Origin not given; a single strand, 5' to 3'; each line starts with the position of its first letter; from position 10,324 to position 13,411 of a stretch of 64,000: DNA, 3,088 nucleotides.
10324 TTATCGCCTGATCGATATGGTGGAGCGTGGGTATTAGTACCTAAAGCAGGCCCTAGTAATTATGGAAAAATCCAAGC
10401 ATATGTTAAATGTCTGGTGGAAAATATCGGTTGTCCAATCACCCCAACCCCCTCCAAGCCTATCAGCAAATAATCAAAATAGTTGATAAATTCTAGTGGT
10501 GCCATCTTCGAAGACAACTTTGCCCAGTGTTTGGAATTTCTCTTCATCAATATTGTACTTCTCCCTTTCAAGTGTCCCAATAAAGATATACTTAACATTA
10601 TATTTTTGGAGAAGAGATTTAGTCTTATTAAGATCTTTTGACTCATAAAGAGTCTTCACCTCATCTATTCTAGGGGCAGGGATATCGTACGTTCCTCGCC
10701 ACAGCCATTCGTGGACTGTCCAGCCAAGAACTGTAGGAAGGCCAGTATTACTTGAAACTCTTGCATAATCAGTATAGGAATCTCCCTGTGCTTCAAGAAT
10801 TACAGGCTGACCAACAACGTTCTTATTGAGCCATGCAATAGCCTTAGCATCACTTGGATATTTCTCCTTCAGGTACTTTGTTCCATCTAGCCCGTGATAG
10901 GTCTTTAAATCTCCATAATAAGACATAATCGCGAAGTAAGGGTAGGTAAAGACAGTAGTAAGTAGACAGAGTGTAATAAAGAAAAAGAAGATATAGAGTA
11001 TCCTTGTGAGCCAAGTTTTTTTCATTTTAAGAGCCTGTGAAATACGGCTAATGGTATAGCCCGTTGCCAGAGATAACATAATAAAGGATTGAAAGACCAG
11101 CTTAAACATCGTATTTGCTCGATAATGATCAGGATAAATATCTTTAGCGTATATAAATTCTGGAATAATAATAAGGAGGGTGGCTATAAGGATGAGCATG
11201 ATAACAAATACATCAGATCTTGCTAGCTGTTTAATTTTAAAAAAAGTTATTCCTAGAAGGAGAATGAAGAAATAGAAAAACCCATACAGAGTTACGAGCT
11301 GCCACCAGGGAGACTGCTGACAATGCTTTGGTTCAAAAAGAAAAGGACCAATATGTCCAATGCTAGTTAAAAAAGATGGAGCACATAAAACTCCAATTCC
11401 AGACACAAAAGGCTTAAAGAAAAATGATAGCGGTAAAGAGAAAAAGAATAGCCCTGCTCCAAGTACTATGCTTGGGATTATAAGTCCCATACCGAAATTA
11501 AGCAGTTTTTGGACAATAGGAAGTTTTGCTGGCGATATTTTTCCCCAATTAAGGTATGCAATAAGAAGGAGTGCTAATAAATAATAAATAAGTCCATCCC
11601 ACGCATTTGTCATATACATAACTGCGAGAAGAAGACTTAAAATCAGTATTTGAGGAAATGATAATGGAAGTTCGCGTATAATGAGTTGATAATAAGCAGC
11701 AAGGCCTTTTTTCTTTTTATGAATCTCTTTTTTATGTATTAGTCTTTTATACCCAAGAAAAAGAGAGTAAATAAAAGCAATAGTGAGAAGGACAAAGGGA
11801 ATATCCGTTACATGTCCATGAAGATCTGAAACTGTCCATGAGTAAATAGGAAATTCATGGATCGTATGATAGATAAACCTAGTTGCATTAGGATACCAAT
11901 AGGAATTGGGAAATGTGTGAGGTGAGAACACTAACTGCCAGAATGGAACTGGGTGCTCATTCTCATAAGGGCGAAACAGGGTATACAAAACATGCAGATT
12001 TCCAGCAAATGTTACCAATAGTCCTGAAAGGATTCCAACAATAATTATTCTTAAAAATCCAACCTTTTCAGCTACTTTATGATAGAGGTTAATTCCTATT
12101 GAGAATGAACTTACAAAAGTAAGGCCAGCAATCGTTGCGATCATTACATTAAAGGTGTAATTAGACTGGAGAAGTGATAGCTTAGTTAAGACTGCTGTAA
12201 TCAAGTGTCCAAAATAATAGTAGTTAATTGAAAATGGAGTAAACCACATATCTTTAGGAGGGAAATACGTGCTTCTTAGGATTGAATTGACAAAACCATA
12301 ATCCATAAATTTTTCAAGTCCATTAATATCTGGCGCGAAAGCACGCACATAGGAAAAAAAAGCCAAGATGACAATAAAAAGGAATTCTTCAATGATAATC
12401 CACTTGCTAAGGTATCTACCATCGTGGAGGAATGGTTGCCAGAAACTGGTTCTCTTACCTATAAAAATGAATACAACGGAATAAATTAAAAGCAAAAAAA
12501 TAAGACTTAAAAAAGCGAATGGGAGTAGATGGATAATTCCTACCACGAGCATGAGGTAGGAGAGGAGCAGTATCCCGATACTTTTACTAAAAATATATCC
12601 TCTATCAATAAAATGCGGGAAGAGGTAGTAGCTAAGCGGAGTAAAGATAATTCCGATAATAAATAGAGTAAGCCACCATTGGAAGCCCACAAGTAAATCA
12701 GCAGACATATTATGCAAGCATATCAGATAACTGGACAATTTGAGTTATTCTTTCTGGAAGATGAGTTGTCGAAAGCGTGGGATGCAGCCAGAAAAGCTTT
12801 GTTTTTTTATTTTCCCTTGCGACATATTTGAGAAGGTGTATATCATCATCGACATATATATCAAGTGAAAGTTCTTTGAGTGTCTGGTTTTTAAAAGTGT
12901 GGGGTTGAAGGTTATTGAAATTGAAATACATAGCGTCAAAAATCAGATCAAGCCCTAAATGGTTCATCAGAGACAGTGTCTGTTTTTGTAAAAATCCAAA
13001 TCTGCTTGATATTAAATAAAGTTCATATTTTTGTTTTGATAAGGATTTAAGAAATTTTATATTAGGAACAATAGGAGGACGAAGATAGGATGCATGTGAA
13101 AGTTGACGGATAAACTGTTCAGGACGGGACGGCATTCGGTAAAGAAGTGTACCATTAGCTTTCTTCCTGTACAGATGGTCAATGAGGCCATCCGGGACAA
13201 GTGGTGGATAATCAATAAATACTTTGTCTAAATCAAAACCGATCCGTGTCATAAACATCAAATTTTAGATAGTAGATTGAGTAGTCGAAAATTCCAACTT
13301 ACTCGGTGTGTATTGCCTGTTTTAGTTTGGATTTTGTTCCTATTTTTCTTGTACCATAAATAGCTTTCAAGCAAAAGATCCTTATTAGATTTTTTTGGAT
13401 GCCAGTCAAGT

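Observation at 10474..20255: Nine-gene overlapping operon linking PilN/PilO-like proteins, a Thr/Pro-rich anchored surface protein and GT-C/sugar-modifying enzymes: candidate protein O-glycosylation or surface-assembly system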

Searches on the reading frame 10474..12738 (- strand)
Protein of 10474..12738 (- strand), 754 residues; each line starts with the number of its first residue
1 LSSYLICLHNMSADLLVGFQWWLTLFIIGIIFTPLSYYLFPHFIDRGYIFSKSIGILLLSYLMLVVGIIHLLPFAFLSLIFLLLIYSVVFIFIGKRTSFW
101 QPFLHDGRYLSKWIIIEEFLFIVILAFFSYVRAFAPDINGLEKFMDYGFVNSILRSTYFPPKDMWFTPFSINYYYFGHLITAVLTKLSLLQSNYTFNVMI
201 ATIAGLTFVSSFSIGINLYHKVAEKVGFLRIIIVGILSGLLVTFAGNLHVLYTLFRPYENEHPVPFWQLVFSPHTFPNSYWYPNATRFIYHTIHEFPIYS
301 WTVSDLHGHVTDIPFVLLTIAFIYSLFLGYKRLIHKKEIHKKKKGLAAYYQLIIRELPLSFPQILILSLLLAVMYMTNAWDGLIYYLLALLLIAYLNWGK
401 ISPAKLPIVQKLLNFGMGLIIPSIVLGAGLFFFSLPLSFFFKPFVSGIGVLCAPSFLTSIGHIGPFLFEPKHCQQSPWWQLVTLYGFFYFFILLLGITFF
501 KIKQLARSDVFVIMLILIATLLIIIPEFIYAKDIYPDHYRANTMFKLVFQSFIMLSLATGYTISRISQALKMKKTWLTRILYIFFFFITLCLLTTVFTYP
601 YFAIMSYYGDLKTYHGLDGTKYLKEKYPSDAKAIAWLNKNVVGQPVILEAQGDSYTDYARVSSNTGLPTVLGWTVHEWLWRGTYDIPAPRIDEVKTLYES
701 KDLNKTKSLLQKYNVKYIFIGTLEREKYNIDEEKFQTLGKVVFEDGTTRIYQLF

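Call 3: search_protein_families(library=pfam, proteins=[window:10474-12738:-], max_evalue=0.1)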
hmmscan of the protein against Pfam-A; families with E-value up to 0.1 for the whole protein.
window:10474-12738:- (754 aa): 1 family
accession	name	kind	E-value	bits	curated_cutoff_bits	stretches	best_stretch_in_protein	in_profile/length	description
PF10060.15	DUF2298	-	6.1e-89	299.6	27.8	2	58-497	1-384/488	Uncharacterized membrane protein (DUF2298)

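Call 4: search_protein_families(library=ncbifam, proteins=[window:10474-12738:-], max_evalue=0.1)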
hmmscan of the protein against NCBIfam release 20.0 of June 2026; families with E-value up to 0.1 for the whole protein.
window:10474-12738:- (754 aa): 1 family
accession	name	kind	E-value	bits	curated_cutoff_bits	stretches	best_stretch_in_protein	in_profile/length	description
TIGR03662.1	Chlor_Arch_YYY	subfamily_domain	4.4e-148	495.1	300.25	1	20-753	7-726/727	chlor_Arch_YYY domain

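Call 37: search_solved_structures(query=A5, max_evalue=10, show_alignments=1)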
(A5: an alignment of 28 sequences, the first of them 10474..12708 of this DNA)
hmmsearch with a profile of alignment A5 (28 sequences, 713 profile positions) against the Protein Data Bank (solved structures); distinct sequences matched with E-value up to 10: 6.
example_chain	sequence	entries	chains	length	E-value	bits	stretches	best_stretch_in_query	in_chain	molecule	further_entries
8uk9_B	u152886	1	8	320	0.54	11.8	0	327-411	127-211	Sliding-clamp-loader large subunit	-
8unf_E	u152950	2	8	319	0.59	11.7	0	328-411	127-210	Sliding-clamp-loader large subunit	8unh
3u5z_B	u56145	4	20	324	0.62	11.6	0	328-411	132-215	DNA polymerase accessory protein 44 | Sliding-clamp-loader large subunit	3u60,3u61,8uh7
1wg1_A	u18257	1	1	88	1.2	10.7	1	651-701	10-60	KIAA1579 protein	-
4obu_E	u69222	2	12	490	1.2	10.7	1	616-660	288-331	Pyridoxal-dependent decarboxylase domain protein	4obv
4y8f_A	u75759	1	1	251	2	9.9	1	665-708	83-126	Triosephosphate Isomerase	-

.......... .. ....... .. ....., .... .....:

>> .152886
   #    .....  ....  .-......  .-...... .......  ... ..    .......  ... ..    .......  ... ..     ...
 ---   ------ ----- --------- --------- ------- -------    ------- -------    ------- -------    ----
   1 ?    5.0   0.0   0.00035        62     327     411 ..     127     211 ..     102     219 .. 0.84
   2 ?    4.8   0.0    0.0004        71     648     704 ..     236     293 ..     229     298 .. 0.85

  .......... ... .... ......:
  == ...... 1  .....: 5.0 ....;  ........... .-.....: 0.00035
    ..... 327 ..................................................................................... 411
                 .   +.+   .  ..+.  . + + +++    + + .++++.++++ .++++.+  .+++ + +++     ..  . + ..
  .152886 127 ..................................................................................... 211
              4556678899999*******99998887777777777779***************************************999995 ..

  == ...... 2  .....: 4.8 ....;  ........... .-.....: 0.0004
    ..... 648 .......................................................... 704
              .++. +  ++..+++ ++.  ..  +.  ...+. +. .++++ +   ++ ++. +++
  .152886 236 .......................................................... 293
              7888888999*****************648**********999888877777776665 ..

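Call 57: find_homologous_proteins(query=A5, max_evalue=1e-10)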
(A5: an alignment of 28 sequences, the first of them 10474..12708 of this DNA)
Query A5 (28 sequences) (744 aa, profile of the alignment): 3117 proteins with E <= 1e-10 among 8000 candidates; the best 120 are listed.
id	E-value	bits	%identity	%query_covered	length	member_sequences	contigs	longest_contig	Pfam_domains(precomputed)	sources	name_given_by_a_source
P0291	0.0e+0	1105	55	100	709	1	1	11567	PF10060.16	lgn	-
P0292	0.0e+0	1104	53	99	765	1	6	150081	PF10060.16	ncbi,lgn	-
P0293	0.0e+0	1102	48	100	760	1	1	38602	PF10060.16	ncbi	-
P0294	0.0e+0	1102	56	99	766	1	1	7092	PF10060.16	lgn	-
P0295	0.0e+0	1096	53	100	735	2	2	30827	PF10060.16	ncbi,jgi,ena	-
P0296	0.0e+0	1096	56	100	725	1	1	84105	PF10060.16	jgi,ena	-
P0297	0.0e+0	1095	55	100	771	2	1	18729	PF10060.16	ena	-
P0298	0.0e+0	1095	55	99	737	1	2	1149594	PF10060.16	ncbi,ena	-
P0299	0.0e+0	1094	56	100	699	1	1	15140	PF10060.16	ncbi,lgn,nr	ncbi:MAG: hypothetical protein HYV39_03395 [Candidatus Levybacteria bacterium]|nr:hypothetical prote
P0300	0.0e+0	1094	53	100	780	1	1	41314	PF10060.16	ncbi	-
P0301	0.0e+0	1094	57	99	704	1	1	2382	PF10060.16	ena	-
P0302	0.0e+0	1093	52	99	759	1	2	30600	PF10060.16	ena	-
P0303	0.0e+0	1093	53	100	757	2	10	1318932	PF10060.16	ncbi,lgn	-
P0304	0.0e+0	1093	54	100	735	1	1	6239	PF10060.16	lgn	-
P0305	0.0e+0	1093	52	99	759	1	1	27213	PF10060.16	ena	-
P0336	0.0e+0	1082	55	100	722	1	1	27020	PF10060.16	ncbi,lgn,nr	ncbi:hypothetical protein HZA75_06495 [Candidatus Roizmanbacteria bacterium]|nr:hypothetical protein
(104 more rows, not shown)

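Call 74: predict_structure(alignment_id=A7)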
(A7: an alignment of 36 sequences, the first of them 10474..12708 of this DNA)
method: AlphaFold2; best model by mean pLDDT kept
length: 744 residues; sequences in the alignment: 36
mean_pLDDT: 80.3   pTM: 0.85
mean pLDDT of the five models: 80.3, 77.6, 77.5, 77.3, 73.8
residues with pLDDT >= 90: 258; 70-90: 317; 50-70: 116; < 50: 53
segments of 3 or more residues with pLDDT < 50: 128-131, 605-607, 633-669, 675-678
pLDDT, mean of each block of 10 residues (from residue 1): 86 96 92 93 96 93 95 94 84 81 95 91 62 62 78 55 73 93 80 94 96 84 96 85 74 79 68 60 54 64 92 92 56 70 81 93 87 93 87 85 88 93 88 73 89 83 82 91 94 88 96 89 71 80 94 93 88 95 88 74 55 67 73 48 41 40 45 48 77 88 76 75 89 88 86
secondary structure, 60 per line:
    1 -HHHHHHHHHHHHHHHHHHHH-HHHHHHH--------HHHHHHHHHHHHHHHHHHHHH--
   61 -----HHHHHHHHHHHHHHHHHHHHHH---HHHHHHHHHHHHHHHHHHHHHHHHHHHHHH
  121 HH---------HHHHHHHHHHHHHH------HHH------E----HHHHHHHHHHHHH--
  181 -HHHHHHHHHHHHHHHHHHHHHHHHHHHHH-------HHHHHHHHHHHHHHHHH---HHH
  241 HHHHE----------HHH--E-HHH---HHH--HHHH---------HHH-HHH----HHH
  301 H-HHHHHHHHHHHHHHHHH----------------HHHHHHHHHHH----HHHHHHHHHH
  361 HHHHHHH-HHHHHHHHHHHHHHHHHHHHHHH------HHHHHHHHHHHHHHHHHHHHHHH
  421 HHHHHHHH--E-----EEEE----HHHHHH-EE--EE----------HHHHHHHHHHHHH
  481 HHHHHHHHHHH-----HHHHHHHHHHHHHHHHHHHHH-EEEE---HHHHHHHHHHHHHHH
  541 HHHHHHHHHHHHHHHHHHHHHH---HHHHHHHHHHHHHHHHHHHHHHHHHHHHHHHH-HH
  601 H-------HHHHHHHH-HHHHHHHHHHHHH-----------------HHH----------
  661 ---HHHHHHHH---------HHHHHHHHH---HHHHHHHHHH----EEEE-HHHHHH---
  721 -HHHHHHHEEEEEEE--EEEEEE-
elements in order (helices of 4 or more, strands of 3 or more residues): H2-21 H23-29 H38-58 H66-87 H91-122 H132-145 H166-178 H182-210 H218-234 H238-244 H274-277 H298-301 H303-319 H336-346 H351-367 H369-391 H398-428 E437-440 H445-450 H468-491 H497-517 E519-522 H526-562 H566-597 H609-616 H618-630 H664-671 H681-689 H693-702 E707-710 H712-717 H722-728 E729-735 E738-743

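Call 77: fold_search(model_id=the predicted structure, library=pdb)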
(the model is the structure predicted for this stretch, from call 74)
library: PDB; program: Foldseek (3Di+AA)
matches with E <= 10: 139; with E <= 0.001: 5
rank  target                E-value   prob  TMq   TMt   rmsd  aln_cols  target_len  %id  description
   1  7zlh_A                3.9e-06  1.00  0.33  0.37  13.2       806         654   12  Cryo-EM structure of C-mannosyltransferase CeDPY19, in apo state, bound to CMT2-Fab and anti-Fab nanobody (released 2023-01-11)
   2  7zlg_A                4.3e-06  1.00  0.34  0.37  12.9       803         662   11  Cryo-EM structure of C-mannosyltransferase CeDPY19, in complex with acceptor peptide and bound to CMT2-Fab and anti-Fa (released 2023-01-11)
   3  7zli_A                9.1e-06  1.00  0.33  0.36  13.1       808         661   11  Cryo-EM structure of C-mannosyltransferase CeDPY19, in complex with Dol25-P-Man and bound to CMT2-Fab and anti-Fab nan (released 2023-01-11)
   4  8if8_B                4.9e-05  1.00  0.45  0.52  14.1       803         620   12  Arabinosyltransferase AftA (released 2023-05-31)
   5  8if8_C                1.0e-04  1.00  0.45  0.54  13.6       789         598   12  Arabinosyltransferase AftA (released 2023-05-31)
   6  6x0o                  1.0e-01  0.80  0.27  0.21  13.3       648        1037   12  Single-Particle Cryo-EM Structure of Arabinosyltransferase EmbB from Mycobacterium smegmatis (released 2020-06-10)
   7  8jhq                  1.7e-01  0.08  0.08  0.11  27.1       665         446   12  Cryo-EM structure of human S1P transporter SPNS2 bound with S1P (released 2024-01-10)
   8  3vu0_A                1.9e-01  0.99  0.11  0.45   7.3       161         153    9  Crystal structure of the C-terminal globular domain of oligosaccharyltransferase (AfAglB-S2, AF_0040, O30195_ARCFU) fr (released 2013-01-23)
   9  4iu8_A                2.4e-01  0.09  0.09  0.13  26.1       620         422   12  Crystal structure of a membrane transporter (selenomethionine derivative) (released 2013-04-17)
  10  3vu0_C                3.4e-01  0.93  0.11  0.42   8.1       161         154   10  Crystal structure of the C-terminal globular domain of oligosaccharyltransferase (AfAglB-S2, AF_0040, O30195_ARCFU) fr (released 2013-01-23)
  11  7bvc_B                3.4e-01  0.57  0.27  0.20  12.4       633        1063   11  Cryo-EM structure of Mycobacterium smegmatis arabinosyltransferase EmbA-EmbB-AcpM2 in complex with ethambutol (released 2020-04-29)
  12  8b37_B                4.4e-01  0.05  0.10  0.10  25.9       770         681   12  Crystal structure of Pyrobaculum aerophilum potassium-independent proton pumping membrane integral pyrophosphatase in  (released 2024-01-17)
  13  8jpo_A                4.6e-01  0.03  0.08  0.08  28.8       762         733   10  Cryo-EM structure of ATP bound human ClC-6 (released 2023-09-20)
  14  9j7d_A                5.5e-01  0.04  0.10  0.11  26.6       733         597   10  Arabidopsis high-affinity urea transport DUR3 in the inward-facing open conformation, dimeric state (released 2025-05-07)
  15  3vu0_B                6.0e-01  0.82  0.10  0.39   9.7       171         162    9  Crystal structure of the C-terminal globular domain of oligosaccharyltransferase (AfAglB-S2, AF_0040, O30195_ARCFU) fr (released 2013-01-23)
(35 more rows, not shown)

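Call 91: find_encoding_contigs(protein=P0336, flank=10000, max_places=1)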
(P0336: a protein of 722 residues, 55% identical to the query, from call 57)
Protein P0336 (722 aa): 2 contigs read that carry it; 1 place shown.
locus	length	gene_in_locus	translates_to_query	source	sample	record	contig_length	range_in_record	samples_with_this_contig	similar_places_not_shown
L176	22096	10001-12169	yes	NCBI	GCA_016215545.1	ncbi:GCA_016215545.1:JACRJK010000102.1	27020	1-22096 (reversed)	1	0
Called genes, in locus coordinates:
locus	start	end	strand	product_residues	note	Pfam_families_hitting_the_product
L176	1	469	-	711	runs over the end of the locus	PF00009:GTP_EFTU, PF22042:EF-G_D2, PF03144:GTP_EFTU_D2, PF14492:EFG_III, PF16658:RF3_C, PF03764:EFG_IV, PF00679:EFG_C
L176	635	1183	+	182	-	-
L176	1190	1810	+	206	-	PF04350:PilO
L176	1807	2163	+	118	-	-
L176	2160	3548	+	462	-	PF16656:Pur_ac_phosph_N (weak), PF13620:CarboxypepD_reg (faint), PF19077:Big_13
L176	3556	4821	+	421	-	PF00070:Pyr_redox (faint), PF01266:DAO, PF01593:Amino_oxidase, PF01946:Thi4 (faint), PF03486:HI0933_like (faint), PF07992:Pyr_redox_2 (weak), PF13450:NAD_binding_8, PF13454:NAD_binding_9 (faint)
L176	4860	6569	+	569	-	-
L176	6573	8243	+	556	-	PF13231:PMT_2 (weak)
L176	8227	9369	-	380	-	PF13439:Glyco_transf_4 (faint), PF00534:Glycos_transf_1, PF13692:Glyco_trans_1_4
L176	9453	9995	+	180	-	-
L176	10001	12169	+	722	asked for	PF10060:DUF2298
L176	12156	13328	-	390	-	PF03816:LytR_cpsA_psr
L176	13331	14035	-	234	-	PF00121:TIM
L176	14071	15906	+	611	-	PF00580:UvrD-helicase, PF13245:AAA_19, PF13604:AAA_30 (faint), PF01443:Viral_helicase1 (faint), PF13361:UvrD_C, PF13538:UvrD_C_2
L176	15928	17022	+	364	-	PF02388:FemAB, PF13480:Acetyltransf_6 (faint), PF02388:FemAB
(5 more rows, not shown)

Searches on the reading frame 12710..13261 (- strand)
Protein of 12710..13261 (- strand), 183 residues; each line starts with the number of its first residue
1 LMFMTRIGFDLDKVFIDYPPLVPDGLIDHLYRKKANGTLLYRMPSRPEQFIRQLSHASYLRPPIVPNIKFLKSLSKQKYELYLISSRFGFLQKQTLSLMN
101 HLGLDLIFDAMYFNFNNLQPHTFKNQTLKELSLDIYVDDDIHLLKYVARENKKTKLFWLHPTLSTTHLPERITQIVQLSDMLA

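Call 3: search_protein_families(library=pfam, proteins=[window:12710-13261:-], max_evalue=0.1)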
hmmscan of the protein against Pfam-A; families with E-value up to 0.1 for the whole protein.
window:12710-13261:- (183 aa): 0 families

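Call 4: search_protein_families(library=ncbifam, proteins=[window:12710-13261:-], max_evalue=0.1)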
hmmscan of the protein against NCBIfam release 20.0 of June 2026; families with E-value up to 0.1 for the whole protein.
window:12710-13261:- (183 aa): 1 family
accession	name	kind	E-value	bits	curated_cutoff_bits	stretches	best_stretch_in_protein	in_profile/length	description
NF046079.1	HAD_phos_BT0820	equivalog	0.049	14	165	1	67-139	26-94/137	BT0820 family HAD-type phosphatase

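Call 65: search_solved_structures(query=A8, max_evalue=1, show_alignments=1)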
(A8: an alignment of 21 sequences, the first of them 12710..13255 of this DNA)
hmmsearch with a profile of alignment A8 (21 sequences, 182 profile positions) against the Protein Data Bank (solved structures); distinct sequences matched with E-value up to 1: 0.
